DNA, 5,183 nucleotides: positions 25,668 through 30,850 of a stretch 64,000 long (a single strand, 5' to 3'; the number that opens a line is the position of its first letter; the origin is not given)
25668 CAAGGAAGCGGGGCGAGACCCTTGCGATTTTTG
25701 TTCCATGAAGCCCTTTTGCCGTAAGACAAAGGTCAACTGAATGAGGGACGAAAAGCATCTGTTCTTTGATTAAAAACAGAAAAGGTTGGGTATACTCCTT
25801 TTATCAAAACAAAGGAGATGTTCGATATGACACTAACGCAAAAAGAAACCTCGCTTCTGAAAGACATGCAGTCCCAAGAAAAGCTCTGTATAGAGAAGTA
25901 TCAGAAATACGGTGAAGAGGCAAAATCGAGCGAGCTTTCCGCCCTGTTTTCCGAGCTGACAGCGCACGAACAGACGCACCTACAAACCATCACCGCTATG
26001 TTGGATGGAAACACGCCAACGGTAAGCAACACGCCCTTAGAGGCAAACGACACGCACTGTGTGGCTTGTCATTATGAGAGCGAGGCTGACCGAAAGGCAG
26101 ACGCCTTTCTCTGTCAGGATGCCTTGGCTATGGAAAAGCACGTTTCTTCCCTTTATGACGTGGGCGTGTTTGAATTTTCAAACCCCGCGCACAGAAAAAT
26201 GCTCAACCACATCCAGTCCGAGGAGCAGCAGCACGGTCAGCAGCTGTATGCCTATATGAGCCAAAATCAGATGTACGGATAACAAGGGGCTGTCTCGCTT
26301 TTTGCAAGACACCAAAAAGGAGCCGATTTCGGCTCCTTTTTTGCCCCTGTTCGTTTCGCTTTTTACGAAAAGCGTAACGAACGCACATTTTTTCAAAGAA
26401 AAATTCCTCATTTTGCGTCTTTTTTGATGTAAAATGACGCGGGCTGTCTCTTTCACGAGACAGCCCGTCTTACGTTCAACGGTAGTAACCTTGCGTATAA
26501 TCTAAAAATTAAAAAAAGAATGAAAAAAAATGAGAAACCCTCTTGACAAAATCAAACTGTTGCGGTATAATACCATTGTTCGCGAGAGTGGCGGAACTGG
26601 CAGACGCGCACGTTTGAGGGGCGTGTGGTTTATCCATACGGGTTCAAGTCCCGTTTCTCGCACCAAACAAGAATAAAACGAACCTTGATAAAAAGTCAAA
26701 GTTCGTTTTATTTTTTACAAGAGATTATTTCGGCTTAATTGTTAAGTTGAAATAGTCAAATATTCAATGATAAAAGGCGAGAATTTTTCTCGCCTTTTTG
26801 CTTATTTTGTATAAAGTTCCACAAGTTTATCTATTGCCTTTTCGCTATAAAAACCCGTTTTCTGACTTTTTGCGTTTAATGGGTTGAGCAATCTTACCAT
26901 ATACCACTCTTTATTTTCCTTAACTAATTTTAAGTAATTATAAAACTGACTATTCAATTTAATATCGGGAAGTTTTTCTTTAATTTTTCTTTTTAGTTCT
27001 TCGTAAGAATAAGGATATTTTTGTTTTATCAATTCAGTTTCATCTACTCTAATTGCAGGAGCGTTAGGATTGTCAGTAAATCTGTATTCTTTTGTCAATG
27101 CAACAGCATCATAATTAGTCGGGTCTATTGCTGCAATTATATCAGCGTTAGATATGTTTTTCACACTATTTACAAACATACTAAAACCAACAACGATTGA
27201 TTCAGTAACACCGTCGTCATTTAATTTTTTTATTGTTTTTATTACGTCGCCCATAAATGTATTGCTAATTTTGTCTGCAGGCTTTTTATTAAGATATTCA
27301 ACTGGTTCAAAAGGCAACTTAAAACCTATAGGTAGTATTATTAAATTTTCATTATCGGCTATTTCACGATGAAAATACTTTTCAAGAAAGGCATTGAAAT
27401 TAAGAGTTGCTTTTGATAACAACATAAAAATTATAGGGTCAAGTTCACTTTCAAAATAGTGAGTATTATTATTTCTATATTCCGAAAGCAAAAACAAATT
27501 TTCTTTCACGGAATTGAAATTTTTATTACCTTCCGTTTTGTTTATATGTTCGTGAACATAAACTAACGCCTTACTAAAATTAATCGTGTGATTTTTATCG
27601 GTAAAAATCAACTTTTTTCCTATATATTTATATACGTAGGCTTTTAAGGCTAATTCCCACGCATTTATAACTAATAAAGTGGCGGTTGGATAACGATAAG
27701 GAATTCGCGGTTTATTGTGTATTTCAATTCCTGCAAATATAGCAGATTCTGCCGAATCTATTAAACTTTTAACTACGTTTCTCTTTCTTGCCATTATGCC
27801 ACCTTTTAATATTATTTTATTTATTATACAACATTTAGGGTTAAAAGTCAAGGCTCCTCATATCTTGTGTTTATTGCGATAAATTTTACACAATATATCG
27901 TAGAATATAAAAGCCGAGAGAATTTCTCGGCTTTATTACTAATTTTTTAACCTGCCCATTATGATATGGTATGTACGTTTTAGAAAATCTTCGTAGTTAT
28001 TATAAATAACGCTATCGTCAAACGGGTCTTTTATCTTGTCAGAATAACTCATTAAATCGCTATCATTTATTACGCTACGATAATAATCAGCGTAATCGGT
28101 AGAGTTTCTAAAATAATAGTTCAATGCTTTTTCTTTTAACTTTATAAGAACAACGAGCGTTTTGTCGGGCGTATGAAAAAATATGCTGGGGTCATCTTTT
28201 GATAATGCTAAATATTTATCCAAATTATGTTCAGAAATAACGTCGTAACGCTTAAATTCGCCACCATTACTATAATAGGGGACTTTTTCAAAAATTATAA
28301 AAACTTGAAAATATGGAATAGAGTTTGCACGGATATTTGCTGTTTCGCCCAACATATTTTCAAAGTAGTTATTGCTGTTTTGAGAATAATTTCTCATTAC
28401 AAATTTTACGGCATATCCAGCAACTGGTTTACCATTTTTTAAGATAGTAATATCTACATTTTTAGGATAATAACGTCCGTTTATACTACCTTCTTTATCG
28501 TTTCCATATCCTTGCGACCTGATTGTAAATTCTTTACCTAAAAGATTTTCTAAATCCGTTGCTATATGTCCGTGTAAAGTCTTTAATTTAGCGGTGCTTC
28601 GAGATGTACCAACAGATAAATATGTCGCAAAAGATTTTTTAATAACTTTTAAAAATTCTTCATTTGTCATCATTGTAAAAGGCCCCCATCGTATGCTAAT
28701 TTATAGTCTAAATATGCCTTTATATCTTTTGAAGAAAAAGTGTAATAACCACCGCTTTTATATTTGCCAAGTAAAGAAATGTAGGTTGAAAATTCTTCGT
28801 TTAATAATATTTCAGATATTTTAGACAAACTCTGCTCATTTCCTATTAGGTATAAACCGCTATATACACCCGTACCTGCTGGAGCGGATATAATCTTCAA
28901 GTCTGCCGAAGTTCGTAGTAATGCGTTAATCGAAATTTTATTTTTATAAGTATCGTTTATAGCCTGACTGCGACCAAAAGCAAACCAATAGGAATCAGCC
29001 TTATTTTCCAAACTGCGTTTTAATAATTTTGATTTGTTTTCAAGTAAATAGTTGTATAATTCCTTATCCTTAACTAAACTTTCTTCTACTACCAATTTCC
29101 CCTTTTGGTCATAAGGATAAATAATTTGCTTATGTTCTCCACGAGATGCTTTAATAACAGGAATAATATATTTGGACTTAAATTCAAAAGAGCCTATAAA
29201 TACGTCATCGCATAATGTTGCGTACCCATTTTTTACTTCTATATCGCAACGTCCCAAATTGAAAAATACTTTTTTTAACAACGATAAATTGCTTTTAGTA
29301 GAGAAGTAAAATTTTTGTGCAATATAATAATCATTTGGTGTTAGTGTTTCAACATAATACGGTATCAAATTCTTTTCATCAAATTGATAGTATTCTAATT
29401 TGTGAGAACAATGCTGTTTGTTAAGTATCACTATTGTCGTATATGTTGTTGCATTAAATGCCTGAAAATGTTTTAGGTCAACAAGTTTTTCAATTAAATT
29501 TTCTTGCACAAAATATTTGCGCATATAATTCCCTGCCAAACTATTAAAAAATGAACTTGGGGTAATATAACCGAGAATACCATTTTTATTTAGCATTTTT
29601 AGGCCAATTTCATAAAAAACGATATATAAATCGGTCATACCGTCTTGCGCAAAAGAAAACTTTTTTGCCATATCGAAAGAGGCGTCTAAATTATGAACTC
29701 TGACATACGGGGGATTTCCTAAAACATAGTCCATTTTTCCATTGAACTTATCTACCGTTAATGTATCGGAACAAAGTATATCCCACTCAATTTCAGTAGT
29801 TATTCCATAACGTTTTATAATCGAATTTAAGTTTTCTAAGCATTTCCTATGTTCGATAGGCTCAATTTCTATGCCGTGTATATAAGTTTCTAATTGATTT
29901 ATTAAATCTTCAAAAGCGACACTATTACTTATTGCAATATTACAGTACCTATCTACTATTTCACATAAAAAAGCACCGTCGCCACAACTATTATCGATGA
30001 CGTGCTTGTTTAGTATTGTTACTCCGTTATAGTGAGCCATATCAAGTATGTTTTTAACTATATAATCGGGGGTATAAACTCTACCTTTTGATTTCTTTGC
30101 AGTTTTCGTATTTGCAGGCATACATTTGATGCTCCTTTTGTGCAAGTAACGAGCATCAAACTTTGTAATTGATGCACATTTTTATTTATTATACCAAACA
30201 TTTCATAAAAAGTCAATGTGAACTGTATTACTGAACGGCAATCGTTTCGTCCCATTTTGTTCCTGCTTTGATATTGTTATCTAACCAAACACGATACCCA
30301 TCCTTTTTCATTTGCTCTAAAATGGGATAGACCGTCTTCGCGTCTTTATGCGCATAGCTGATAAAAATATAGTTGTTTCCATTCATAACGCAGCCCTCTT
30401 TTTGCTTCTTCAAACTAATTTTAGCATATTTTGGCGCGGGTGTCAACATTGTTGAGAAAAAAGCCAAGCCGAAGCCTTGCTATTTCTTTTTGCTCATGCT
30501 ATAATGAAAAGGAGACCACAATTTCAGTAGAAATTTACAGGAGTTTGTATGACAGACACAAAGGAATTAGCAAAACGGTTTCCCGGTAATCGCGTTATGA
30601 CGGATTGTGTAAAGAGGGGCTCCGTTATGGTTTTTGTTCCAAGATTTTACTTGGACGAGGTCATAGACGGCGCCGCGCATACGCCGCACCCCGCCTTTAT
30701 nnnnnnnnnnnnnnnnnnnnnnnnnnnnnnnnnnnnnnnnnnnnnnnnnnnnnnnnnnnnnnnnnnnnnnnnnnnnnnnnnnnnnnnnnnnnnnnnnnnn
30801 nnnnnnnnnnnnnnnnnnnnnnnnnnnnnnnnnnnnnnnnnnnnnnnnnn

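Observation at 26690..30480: AT-rich ~3.8 kb defence-type islet at tRNA-Leu: coupled MTase-nuclease pair, an independently transcribed DUF3644/HEPN-like gene and a broken TIR gene, with no recombinase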

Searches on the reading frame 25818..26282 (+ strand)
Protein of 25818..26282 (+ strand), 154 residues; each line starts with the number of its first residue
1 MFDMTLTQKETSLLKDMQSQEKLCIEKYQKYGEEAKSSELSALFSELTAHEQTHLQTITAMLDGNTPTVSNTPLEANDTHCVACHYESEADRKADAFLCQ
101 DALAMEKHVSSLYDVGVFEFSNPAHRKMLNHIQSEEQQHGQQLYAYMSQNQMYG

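Call 4: search_protein_families(library=pfam, proteins=[window:25818-26282:+], max_evalue=0.1)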
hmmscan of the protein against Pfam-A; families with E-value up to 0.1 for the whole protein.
window:25818-26282:+ (154 aa): 7 families
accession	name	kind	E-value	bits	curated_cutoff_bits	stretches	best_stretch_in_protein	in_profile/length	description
PF07875.18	Coat_F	-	2.9e-16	59.9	25.7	1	95-153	2-60/63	Coat F domain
PF02915.23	Rubrerythrin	-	6.1e-05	23.9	22.8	1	21-144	10-134/137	Rubrerythrin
PF13668.12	Ferritin_2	-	0.00041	20.9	24.7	1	33-139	34-128/138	Ferritin-like domain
PF05130.17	FlgN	-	0.005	17.7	30.5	1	5-63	41-98/147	FlgN protein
PF09537.16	DUF2383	-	0.03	14.9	30.8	0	14-62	6-54/111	Domain of unknown function (DUF2383)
PF11553.14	DUF3231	-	0.04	14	29.6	1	5-73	12-80/165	Protein of unknown function (DUF3231)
PF03232.19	COQ7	-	0.067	13.2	23.5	0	114-150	22-59/169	Ubiquinone biosynthesis protein COQ7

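Call 14: find_encoding_contigs(protein=window:25818-26282:+, flank=10000, max_places=10)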
Protein window:25818-26282:+ (154 aa): no gene with exactly this product is on record in the collection.

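Call 17: find_encoding_contigs(protein=window:25827-26282:+, flank=10000, max_places=10)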
Protein window:25827-26282:+ (151 aa): 4 contigs read that carry it; 4 places shown.
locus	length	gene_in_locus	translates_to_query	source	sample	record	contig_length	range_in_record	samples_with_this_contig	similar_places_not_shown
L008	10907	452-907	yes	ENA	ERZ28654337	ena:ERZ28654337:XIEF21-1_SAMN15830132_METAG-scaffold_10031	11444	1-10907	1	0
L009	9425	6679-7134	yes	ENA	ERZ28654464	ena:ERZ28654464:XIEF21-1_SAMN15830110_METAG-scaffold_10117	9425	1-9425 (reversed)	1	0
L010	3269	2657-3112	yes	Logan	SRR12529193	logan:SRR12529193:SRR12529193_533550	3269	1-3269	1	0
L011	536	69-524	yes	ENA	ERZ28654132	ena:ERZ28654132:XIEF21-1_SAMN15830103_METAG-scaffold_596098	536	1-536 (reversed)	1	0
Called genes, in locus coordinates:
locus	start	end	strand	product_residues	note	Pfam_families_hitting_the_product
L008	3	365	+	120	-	?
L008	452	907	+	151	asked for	PF07875:Coat_F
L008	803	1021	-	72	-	-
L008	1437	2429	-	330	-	PF12358:DUF3644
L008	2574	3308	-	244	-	-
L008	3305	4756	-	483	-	PF02384:N6_Mtase, PF07669:Eco57I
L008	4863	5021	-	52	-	PF13676:TIR_2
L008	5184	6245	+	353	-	PF03781:FGE-sulfatase (weak)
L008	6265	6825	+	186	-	-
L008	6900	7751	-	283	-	-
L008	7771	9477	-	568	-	PF02310:B12-binding, PF04055:Radical_SAM, PF13311:DUF4080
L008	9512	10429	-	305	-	PF01458:SUFBD_core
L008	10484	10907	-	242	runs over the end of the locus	PF02463:SMC_N, PF00005:ABC_tran, PF13304:AAA_21 (faint)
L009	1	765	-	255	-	?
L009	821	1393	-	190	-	PF00156:Pribosyltran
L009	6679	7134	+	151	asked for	PF07875:Coat_F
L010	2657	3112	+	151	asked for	PF07875:Coat_F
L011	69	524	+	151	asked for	PF07875:Coat_F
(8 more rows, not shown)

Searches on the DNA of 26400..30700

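Call 69: search_rna_families(source=window, start=26400, end=30700, threshold=evalue, max_evalue=1)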
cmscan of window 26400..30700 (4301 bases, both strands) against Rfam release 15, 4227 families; matches with E-value up to 1: 7.
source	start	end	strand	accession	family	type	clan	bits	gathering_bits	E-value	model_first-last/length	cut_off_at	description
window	26582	26662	+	RF00005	tRNA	Gene; tRNA;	CL00001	44.6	29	2e-07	1-71/71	no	tRNA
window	26673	26811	+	RF01774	rpsL_ricks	Cis-reg; leader;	-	33.5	60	0.37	1-131/131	no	Rickettsia rpsL leader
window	26672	26768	-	RF02449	ncr1015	Gene; sRNA;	-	30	60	0.2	1-121/121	no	Bacillus sRNA ncr1015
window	27851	27944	+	RF02029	sraA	Gene; sRNA;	-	28.6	56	0.18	1-95/95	no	sraA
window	26723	26806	+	RF02029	sraA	Gene; sRNA;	-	26.3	56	0.55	1-95/95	no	sraA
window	26728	26804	+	RF02551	DapZ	Cis-reg;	-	23.1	56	0.81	1-78/78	no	ABC transporter regulator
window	26758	26902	-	RF00084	CsrC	Gene; sRNA;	CL00106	13.8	61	0.55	1-255/255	no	CsrC RNA family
